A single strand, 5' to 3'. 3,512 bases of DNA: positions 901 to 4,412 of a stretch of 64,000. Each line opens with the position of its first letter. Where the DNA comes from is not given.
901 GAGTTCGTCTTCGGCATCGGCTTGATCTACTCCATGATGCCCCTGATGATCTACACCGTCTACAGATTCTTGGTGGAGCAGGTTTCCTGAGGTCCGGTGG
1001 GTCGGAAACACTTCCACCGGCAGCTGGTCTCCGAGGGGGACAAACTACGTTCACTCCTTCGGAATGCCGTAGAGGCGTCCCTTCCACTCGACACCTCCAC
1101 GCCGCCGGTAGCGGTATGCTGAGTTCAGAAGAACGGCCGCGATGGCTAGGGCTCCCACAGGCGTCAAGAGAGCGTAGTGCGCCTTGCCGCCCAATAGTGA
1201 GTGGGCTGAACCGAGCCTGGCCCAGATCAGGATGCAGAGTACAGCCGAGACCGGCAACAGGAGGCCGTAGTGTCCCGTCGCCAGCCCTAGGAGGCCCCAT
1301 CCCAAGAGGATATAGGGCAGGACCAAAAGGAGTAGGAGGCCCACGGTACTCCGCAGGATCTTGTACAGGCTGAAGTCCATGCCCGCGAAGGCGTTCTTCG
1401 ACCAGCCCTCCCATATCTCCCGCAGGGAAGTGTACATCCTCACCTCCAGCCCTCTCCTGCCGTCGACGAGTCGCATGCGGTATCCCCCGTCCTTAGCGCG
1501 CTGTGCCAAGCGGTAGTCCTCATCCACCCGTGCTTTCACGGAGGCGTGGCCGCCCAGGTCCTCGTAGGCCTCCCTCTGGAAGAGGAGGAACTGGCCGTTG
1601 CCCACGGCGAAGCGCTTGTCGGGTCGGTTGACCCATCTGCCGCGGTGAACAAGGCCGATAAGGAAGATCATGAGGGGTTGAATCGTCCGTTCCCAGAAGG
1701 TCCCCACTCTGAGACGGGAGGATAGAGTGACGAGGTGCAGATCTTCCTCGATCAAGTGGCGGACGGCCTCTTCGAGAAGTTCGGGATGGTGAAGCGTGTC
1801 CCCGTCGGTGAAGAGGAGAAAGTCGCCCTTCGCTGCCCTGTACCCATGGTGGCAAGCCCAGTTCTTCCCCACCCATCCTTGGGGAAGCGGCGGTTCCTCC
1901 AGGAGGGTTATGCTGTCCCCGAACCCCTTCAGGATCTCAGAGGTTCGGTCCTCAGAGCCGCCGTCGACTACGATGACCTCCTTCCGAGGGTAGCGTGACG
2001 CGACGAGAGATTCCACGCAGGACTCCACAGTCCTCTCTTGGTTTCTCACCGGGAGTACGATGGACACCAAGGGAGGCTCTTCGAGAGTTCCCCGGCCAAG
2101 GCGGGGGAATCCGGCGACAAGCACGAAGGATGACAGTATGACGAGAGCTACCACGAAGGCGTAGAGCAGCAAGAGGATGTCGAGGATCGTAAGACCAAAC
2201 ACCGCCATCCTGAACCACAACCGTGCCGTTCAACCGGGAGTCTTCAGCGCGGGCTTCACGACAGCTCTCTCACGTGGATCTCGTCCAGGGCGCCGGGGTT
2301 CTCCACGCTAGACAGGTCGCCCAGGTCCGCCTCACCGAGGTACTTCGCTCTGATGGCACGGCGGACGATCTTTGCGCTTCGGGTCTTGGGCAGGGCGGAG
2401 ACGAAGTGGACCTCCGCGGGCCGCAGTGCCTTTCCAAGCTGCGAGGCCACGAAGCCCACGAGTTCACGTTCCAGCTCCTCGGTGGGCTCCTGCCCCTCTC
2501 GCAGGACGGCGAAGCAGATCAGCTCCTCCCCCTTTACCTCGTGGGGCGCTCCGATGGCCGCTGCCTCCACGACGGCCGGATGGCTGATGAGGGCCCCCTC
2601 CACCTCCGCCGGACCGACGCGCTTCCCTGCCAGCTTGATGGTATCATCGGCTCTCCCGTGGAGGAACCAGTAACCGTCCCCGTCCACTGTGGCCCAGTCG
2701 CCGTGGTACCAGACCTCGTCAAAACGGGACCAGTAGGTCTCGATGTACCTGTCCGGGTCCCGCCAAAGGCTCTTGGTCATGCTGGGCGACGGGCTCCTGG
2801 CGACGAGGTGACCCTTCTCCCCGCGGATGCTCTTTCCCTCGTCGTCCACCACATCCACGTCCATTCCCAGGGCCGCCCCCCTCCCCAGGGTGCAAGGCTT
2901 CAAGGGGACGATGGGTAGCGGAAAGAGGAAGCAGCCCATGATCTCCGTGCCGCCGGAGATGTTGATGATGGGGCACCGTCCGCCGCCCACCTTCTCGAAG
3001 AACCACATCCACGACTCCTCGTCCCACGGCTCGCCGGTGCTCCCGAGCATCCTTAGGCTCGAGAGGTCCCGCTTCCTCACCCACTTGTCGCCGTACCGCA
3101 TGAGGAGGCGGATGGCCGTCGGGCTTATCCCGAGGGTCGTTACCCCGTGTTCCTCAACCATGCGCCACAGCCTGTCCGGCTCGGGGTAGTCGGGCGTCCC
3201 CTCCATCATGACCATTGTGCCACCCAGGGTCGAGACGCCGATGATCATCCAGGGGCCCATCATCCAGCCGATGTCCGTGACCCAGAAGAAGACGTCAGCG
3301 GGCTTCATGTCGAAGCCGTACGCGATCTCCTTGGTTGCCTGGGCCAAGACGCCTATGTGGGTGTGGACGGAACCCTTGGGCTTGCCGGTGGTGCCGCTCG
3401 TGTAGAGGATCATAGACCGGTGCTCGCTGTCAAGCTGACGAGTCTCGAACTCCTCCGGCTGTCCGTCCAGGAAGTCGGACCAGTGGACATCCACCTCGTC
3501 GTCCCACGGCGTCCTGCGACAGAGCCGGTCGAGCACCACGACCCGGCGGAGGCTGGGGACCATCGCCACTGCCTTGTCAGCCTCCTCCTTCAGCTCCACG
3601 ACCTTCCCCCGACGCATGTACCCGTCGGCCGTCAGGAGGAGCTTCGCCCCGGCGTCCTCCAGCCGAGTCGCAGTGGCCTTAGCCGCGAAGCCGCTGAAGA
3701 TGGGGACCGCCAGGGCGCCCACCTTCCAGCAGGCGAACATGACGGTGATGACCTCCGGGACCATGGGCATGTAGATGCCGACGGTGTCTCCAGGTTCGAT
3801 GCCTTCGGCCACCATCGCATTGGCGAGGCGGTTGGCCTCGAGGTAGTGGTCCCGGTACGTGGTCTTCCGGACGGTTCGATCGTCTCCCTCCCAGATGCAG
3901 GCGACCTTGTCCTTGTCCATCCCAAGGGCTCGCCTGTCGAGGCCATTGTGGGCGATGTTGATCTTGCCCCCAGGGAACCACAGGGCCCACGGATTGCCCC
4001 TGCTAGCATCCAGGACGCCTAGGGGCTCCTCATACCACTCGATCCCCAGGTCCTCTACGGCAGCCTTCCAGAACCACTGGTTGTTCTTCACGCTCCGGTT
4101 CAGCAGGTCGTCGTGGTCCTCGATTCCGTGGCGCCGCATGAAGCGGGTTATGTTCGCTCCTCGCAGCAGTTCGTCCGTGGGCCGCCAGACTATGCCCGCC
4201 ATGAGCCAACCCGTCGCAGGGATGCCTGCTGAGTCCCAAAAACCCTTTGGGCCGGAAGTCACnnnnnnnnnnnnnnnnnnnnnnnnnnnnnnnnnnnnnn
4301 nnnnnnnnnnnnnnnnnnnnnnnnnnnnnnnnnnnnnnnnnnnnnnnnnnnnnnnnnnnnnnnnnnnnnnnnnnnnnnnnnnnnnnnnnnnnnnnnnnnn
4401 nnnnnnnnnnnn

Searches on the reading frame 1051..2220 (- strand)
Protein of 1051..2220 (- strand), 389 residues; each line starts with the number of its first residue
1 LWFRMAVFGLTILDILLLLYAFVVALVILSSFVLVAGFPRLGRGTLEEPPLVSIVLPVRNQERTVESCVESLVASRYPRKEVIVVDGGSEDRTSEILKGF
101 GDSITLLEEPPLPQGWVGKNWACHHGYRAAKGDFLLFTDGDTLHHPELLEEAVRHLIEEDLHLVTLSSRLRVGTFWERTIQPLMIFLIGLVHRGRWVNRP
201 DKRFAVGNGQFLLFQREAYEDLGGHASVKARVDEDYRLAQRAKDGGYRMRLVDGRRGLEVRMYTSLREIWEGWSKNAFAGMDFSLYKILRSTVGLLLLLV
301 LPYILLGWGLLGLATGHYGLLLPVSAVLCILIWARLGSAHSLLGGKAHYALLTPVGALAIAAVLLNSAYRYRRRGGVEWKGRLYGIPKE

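Call 62: search_protein_families(library=ncbifam, proteins=[window:1051-2220:-], max_evalue=1e-15)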
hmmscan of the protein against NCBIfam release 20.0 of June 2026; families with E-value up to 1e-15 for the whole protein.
window:1051-2220:- (389 aa): 5 families
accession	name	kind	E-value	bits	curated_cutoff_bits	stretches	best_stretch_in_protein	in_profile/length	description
TIGR03469.1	HpnB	hypoth_equivalog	9e-59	199.4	379.25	1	47-384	41-384/386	hopene-associated glycosyltransferase HpnB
NF045692.1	OglycostaseCruG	equivalog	2.9e-40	138.4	600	1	45-330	36-332/386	2'-O-glycosyltransferase CruG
TIGR04283.1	glyco_like_mftF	equivalog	1.1e-17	64.4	182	1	52-253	1-179/221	TIGR04283 family arsenosugar biosynthesis glycosyltransferase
TIGR03965.1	mycofact_glyco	equivalog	7.3e-17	61.4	280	1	44-164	68-187/467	mycofactocin biosynthesis glycosyltransferase MftF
TIGR03937.1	PgaC_IcaA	equivalog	2.7e-16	59.5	422.3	1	45-227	40-220/407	poly-beta-1,6-N-acetyl-D-glucosamine synthase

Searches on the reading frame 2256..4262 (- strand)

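Call 62: search_protein_families(library=ncbifam, proteins=[window:2256-4262:-], max_evalue=1e-15)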
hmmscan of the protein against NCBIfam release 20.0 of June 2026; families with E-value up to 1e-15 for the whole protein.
window:2256-4262:- (668 aa): 76 families (the best 25 are shown)
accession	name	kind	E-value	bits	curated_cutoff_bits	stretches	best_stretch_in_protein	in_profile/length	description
NF001208.0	PRK00174.1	subfamily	7.5e-191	635.8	657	1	46-663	25-642/649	acetate--CoA ligase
TIGR02188.1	Ac_CoA_lig_AcsA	equivalog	3.3e-187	623.5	724.95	1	47-663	4-627/629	acetate--CoA ligase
NF007815.0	PRK10524.1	equivalog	8.6e-138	460.6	955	1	50-663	4-624/629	propionate--CoA ligase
NF002937.0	PRK03584.1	subfamily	4.2e-131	438.2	639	1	23-663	5-649/657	acetoacetate--CoA ligase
TIGR02316.1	propion_prpE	equivalog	1.8e-123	413.3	827.4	1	51-663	4-623/628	propionate--CoA ligase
NF003313.0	PRK04319.1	equivalog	5.1e-115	384.9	729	1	94-654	36-573/574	acetate--CoA ligase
TIGR01217.1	ac_ac_CoA_syn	equivalog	7.5e-112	374.6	520.9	1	24-660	5-642/652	acetoacetate--CoA ligase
NF004837.0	PRK06187.1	subfamily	7.5e-76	255.5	476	1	119-643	24-524/531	long-chain-fatty-acid--CoA ligase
NF047394.1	AcylCoAsynMbcS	equivalog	2.4e-65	221.1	850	1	115-640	23-519/525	acyl-CoA synthetase MbcS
NF006182.0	PRK08316.1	subfamily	3.6e-52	177.5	663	1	109-642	17-518/523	fatty acyl-CoA synthetase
NF053567.1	HBDA_AROS1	equivalog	1e-51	175.9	1000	1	131-638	37-516/523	3-hydroxybenzoate--CoA ligase HbdA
TIGR03098.1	ligase_PEP_1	hypoth_equivalog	2.9e-49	167.9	592.35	1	132-639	24-516/517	acyl-CoA ligase (AMP-forming), exosortase A system-associated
NF006181.0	PRK08314.1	subfamily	9.3e-49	166.1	705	1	132-639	48-552/563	long-chain-fatty-acid--CoA ligase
TIGR02262.1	benz_CoA_lig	subfamily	1.3e-45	156.1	375.25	1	102-638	4-506/508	benzoate-CoA ligase family protein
NF005714.0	PRK07529.1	subfamily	2.8e-45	154.8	632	1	128-640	58-575/640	acyl-CoA synthetase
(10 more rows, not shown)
